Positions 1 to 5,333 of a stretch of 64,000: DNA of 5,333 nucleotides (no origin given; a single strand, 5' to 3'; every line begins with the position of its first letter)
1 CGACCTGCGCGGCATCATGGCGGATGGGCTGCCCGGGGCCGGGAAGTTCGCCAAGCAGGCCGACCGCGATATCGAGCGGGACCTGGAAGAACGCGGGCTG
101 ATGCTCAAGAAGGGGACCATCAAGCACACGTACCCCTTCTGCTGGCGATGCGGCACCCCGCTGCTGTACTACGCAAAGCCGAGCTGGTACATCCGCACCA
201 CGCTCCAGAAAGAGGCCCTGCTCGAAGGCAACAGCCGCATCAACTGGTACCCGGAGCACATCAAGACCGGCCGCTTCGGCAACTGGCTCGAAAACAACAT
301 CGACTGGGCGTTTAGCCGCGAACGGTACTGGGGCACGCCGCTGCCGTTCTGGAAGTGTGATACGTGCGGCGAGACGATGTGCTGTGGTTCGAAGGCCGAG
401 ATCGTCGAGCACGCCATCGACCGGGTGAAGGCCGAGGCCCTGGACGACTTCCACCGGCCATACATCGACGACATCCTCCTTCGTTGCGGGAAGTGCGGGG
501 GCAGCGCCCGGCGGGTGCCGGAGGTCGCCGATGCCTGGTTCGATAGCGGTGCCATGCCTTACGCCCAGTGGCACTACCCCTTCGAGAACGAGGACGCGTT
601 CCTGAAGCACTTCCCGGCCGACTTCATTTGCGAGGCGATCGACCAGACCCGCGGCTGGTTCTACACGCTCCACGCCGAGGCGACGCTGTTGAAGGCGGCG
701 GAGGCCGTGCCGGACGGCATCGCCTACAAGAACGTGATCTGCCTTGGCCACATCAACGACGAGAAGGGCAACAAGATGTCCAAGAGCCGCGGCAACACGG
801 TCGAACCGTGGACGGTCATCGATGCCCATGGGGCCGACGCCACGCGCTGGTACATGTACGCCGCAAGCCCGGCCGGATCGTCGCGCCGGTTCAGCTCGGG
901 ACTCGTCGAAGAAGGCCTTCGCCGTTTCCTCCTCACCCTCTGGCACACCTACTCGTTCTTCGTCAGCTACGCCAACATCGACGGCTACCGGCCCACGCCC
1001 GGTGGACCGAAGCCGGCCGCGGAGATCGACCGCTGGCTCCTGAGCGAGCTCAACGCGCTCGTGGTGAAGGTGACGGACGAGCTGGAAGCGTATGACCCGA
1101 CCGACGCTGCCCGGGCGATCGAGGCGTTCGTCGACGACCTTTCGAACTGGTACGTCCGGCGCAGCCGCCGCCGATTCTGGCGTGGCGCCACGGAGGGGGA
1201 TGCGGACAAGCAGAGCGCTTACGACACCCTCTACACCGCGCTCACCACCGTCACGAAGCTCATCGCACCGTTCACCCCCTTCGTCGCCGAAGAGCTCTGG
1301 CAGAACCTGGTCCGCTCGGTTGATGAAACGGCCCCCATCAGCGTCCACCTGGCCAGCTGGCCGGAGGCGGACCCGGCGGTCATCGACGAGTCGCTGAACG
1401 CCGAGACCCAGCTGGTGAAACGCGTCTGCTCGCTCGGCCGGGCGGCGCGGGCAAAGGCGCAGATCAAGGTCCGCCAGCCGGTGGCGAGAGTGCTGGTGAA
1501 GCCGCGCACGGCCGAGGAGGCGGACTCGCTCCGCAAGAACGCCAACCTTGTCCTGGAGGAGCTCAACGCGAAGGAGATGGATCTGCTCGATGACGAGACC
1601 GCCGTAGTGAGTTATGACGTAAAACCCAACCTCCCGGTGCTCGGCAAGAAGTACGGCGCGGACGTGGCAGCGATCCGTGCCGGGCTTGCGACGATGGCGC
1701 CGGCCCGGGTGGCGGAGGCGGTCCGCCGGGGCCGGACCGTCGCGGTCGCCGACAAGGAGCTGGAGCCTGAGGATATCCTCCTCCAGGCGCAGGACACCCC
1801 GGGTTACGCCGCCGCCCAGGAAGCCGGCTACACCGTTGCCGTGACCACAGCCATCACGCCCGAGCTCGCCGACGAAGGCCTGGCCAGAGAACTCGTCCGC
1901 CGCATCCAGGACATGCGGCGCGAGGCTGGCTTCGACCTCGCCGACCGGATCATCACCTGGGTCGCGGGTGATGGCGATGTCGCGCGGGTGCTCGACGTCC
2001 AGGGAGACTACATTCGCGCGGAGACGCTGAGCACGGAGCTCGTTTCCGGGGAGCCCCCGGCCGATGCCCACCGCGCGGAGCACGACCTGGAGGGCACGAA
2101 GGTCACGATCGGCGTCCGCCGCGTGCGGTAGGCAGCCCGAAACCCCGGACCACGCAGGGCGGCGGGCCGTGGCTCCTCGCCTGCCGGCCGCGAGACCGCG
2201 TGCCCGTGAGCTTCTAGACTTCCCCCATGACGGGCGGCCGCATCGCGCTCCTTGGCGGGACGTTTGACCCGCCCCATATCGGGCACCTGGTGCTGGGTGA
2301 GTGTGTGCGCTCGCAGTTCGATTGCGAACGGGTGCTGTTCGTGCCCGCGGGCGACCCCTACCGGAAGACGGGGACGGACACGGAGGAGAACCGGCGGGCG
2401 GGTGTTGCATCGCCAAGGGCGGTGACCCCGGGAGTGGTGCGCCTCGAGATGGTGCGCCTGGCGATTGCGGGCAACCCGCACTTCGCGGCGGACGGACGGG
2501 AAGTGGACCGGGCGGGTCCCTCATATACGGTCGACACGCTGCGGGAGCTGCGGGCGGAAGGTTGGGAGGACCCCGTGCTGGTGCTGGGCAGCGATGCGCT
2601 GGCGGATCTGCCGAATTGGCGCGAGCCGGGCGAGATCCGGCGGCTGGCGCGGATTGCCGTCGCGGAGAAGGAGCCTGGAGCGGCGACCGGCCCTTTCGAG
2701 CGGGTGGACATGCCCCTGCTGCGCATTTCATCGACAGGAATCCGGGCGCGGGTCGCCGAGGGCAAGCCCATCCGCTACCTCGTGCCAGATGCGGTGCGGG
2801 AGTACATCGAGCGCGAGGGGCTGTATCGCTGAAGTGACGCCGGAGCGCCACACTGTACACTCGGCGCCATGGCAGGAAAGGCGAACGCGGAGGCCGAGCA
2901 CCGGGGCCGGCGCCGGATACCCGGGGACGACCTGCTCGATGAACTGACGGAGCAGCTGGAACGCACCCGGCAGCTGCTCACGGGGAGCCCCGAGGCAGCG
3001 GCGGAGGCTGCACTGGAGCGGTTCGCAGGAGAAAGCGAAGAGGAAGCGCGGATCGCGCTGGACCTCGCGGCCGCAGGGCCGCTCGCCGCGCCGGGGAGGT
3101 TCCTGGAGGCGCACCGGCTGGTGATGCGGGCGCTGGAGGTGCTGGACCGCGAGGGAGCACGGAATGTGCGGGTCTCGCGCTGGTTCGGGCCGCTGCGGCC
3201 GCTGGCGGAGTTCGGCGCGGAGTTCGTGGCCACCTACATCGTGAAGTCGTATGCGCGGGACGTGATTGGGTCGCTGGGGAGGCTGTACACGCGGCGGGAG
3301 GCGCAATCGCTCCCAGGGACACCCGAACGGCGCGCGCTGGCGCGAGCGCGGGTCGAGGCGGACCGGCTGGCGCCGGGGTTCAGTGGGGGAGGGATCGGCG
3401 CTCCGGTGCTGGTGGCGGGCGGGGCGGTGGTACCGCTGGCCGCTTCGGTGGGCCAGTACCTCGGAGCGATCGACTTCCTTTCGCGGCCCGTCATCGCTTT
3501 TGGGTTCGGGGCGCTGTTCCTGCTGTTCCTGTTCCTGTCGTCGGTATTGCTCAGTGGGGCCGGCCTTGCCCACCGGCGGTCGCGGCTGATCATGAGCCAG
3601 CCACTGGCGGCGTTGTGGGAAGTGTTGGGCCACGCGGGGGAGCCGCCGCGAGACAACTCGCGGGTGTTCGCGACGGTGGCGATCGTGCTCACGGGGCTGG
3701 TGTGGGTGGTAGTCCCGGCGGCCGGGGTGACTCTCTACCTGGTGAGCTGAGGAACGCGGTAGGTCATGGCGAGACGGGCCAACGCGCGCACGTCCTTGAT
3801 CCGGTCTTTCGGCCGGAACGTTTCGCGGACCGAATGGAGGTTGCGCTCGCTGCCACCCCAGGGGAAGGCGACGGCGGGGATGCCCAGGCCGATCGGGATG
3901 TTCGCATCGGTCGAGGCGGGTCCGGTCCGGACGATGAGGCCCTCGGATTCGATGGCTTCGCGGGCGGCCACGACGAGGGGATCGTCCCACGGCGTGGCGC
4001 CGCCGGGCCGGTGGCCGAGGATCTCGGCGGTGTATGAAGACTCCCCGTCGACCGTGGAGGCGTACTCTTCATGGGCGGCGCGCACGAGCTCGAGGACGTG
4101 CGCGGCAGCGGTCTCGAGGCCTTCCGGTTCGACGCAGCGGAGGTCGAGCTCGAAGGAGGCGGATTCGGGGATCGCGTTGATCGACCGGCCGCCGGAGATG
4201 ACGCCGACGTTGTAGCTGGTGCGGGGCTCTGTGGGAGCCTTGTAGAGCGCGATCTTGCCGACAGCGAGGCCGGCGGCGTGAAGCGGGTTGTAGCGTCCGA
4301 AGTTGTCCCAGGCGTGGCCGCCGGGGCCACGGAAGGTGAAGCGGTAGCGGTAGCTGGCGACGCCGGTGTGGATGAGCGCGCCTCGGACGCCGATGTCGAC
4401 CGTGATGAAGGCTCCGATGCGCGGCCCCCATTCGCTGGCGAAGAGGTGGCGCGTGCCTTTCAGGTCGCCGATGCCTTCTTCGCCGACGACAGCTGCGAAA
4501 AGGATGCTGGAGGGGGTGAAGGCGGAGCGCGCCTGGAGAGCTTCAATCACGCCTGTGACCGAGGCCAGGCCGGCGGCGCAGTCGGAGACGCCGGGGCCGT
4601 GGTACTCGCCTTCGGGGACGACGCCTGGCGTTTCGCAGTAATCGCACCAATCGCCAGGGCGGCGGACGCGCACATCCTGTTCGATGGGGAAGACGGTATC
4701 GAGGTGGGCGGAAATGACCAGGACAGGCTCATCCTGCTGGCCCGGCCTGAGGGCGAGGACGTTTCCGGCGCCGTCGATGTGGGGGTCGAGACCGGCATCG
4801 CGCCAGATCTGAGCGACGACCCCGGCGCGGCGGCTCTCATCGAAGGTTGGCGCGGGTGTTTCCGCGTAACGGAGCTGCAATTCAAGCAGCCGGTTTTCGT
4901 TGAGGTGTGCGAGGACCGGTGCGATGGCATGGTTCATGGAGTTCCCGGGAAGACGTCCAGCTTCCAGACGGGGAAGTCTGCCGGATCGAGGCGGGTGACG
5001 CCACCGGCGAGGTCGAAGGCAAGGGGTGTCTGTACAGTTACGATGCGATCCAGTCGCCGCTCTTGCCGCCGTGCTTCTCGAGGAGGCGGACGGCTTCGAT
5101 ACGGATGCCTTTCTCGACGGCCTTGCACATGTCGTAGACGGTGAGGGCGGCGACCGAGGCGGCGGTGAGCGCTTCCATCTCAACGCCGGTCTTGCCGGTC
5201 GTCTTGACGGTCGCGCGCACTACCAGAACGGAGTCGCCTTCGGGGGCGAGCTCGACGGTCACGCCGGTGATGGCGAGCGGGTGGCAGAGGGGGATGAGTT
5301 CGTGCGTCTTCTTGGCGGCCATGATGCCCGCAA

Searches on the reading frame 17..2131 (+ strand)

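Call 31: search_protein_families(library=pfam, proteins=[window:17-2131:+], max_evalue=0.0001)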
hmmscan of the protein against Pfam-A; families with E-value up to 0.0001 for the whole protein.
window:17-2131:+ (704 aa): 4 families
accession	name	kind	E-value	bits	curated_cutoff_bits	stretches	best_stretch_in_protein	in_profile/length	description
PF00133.28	tRNA-synt_1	-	8.3e-61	206.4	22.7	1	50-288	185-409/414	tRNA synthetases class I (I, L, M and V)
PF19302.4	DUF5915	-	9.5e-46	156.2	27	1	510-702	2-194/195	Domain of unknown function (DUF5915)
PF08264.19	Anticodon_1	-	2.3e-36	125.3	25.1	1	338-491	1-145/148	Anticodon-binding domain of tRNA ligase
PF09334.17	tRNA-synt_1g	-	9.9e-07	28.3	20.1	1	237-294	312-368/391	tRNA synthetases class I (M)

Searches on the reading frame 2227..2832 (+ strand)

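Call 31: search_protein_families(library=pfam, proteins=[window:2227-2832:+], max_evalue=0.0001)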
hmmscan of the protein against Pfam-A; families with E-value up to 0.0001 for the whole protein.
window:2227-2832:+ (201 aa): 1 family
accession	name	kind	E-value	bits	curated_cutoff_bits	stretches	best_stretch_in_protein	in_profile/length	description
PF01467.32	CTP_transf_like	-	2.2e-15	57.5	21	1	8-175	1-133/133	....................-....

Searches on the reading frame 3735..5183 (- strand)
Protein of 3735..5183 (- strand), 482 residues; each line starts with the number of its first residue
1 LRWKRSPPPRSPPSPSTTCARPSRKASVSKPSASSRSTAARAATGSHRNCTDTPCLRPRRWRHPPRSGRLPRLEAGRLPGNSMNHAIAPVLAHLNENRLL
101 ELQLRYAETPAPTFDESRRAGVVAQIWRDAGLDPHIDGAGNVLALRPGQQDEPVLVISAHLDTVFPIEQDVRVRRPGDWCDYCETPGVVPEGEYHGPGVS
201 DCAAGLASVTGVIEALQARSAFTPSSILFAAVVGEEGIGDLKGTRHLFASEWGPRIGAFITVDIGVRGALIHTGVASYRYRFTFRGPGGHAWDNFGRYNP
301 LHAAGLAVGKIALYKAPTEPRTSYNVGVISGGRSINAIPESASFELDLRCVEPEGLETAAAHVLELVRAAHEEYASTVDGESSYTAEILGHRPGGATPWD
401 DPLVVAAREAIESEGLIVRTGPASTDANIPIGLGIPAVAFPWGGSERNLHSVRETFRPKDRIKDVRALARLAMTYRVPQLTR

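Call 31: search_protein_families(library=pfam, proteins=[window:3735-5183:-], max_evalue=0.0001)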
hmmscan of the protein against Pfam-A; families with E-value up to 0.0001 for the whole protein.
window:3735-5183:- (482 aa): 3 families
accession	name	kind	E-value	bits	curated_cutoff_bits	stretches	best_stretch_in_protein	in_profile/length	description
PF01546.33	Peptidase_M20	-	8.6e-19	68.7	24.6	1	157-473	2-205/206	Peptidase family M20/M25/M40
PF04389.22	Peptidase_M28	-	1.1e-11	45.2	21.3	1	141-265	1-95/193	Peptidase family M28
PF07687.19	M20_dimer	-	1.1e-09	38.7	21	1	279-374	8-106/107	Peptidase dimerisation domain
